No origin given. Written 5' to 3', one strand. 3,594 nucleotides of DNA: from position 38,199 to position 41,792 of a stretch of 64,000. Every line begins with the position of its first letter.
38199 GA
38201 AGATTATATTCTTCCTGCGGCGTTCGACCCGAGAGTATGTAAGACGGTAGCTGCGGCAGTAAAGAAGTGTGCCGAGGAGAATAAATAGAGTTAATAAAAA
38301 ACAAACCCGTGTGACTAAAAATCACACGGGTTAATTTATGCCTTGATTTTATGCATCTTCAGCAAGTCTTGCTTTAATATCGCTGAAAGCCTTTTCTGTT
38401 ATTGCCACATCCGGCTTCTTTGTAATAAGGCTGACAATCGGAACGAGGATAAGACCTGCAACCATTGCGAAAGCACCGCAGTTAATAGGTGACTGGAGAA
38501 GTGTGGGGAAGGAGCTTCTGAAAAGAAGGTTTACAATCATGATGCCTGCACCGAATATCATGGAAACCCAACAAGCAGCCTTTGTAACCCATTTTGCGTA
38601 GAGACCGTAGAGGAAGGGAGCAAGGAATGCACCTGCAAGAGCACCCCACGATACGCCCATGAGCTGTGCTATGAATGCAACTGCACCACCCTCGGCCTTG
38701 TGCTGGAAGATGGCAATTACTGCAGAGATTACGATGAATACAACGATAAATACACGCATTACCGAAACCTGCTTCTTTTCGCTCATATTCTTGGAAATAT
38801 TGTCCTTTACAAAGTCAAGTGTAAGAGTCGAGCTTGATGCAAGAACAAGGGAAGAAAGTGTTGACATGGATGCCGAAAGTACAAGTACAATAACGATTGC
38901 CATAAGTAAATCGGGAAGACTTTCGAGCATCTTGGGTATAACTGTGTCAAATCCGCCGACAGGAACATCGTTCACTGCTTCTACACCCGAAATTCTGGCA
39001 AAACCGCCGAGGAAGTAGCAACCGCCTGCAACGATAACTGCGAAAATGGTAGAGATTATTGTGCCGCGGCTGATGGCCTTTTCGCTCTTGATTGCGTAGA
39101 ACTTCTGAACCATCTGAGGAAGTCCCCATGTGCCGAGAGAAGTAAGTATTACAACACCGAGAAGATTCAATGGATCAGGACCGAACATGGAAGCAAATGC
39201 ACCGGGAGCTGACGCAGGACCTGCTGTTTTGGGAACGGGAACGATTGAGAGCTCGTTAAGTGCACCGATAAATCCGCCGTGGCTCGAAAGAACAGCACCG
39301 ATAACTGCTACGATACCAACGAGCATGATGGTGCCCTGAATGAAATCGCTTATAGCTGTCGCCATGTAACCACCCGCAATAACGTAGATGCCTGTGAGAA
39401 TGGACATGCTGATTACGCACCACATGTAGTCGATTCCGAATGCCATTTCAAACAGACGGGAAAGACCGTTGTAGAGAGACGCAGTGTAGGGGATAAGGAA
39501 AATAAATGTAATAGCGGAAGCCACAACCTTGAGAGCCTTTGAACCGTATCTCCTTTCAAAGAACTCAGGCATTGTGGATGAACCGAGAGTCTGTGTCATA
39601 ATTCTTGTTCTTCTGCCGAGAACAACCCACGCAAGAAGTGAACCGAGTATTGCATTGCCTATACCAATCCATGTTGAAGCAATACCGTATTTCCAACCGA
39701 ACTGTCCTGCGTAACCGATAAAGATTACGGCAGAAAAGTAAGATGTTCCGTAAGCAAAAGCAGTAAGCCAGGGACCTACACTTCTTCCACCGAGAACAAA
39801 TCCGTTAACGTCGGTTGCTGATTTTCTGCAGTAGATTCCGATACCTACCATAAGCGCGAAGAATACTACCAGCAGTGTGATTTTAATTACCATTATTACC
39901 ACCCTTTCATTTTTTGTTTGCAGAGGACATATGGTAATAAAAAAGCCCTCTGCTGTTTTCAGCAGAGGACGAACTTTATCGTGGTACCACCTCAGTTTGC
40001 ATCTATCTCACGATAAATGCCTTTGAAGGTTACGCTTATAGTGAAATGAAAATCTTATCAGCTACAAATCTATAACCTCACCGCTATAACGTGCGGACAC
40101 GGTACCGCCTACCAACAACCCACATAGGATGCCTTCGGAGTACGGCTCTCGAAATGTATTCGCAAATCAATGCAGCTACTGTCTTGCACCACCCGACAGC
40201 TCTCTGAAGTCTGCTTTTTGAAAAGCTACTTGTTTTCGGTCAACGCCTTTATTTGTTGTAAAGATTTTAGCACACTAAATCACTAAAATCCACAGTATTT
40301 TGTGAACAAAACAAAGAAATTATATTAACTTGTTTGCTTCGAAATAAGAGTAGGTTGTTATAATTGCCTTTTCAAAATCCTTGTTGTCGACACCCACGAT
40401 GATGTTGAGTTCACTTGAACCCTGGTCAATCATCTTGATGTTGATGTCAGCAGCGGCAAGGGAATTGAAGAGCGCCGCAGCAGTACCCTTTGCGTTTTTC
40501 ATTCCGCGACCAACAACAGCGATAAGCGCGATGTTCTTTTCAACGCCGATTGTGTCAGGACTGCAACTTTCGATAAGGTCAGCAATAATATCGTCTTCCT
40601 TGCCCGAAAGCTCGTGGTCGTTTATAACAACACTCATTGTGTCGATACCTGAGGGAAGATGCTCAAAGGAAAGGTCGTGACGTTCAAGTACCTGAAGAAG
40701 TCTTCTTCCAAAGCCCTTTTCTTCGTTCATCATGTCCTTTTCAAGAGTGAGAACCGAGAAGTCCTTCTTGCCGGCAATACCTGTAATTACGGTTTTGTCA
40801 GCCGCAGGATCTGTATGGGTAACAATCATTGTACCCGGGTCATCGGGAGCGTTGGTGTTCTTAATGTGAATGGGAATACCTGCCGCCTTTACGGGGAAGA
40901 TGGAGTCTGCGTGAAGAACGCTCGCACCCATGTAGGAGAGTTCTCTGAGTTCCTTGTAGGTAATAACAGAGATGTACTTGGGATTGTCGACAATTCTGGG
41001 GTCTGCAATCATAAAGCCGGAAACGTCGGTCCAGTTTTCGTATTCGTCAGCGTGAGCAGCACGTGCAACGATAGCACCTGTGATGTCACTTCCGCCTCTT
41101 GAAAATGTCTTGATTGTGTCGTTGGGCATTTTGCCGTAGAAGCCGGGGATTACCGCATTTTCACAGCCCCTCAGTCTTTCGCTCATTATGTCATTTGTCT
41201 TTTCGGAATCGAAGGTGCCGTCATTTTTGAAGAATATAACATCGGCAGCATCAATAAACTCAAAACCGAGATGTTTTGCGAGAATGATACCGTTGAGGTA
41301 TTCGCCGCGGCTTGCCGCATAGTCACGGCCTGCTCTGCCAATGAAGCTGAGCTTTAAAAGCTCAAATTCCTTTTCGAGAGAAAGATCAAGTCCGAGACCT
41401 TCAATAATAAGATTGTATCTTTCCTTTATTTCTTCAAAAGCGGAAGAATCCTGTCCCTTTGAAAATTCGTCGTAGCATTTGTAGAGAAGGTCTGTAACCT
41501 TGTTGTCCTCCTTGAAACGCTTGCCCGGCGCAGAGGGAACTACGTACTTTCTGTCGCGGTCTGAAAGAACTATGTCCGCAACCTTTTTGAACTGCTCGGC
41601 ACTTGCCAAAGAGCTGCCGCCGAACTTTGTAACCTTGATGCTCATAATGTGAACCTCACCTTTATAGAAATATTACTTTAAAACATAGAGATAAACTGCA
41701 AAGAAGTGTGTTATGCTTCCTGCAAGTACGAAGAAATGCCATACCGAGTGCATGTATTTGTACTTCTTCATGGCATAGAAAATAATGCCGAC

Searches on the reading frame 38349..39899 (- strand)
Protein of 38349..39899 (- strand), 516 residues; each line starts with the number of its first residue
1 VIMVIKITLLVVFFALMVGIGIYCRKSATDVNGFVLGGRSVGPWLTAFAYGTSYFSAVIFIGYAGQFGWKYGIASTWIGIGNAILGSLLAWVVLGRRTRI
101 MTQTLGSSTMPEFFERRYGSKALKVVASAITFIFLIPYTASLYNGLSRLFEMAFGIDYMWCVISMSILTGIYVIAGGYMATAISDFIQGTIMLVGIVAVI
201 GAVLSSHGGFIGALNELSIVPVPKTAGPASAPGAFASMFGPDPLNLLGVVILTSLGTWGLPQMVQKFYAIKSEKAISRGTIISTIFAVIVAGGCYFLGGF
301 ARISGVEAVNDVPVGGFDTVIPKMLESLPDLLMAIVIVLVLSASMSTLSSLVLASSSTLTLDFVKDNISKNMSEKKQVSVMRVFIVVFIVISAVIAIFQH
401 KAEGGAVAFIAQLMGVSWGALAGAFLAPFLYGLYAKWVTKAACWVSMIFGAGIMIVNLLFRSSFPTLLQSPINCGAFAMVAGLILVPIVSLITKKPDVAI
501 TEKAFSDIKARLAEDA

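Call 65: search_protein_families(library=pfam, proteins=[window:38349-39899:-], max_evalue=0.00001)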
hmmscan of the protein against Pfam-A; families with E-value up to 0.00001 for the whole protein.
window:38349-39899:- (516 aa): 1 family
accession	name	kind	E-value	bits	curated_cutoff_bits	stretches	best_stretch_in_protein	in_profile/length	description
PF00474.23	SSF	-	6e-59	200.4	22.8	1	34-450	1-406/406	Sodium:solute symporter family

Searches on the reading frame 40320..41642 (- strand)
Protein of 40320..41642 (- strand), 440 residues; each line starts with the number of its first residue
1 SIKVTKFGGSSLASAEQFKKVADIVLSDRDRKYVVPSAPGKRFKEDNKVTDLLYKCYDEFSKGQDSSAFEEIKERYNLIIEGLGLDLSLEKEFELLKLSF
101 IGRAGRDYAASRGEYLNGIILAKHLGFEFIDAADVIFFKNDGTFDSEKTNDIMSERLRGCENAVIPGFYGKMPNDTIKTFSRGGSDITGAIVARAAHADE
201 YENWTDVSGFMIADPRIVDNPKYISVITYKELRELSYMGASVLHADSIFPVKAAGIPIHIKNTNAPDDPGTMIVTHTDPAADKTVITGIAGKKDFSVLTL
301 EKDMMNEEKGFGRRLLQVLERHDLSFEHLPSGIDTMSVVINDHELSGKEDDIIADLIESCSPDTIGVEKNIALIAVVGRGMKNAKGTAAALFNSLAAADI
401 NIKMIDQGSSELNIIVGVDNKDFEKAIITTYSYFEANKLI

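Call 65: search_protein_families(library=pfam, proteins=[window:40320-41642:-], max_evalue=0.00001)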
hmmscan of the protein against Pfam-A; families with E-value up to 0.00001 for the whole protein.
window:40320-41642:- (440 aa): 3 families
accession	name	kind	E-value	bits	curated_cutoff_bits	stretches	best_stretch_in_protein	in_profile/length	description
PF00696.33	AA_kinase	-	4.2e-30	105.6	24.9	1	2-262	2-234/234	Amino acid kinase family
PF22468.2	ACT_9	-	5.6e-22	77.7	27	1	374-429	1-56/61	ACT domain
PF13840.12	ACT_7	-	2.3e-06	27.8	27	1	367-427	2-60/65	ACT domain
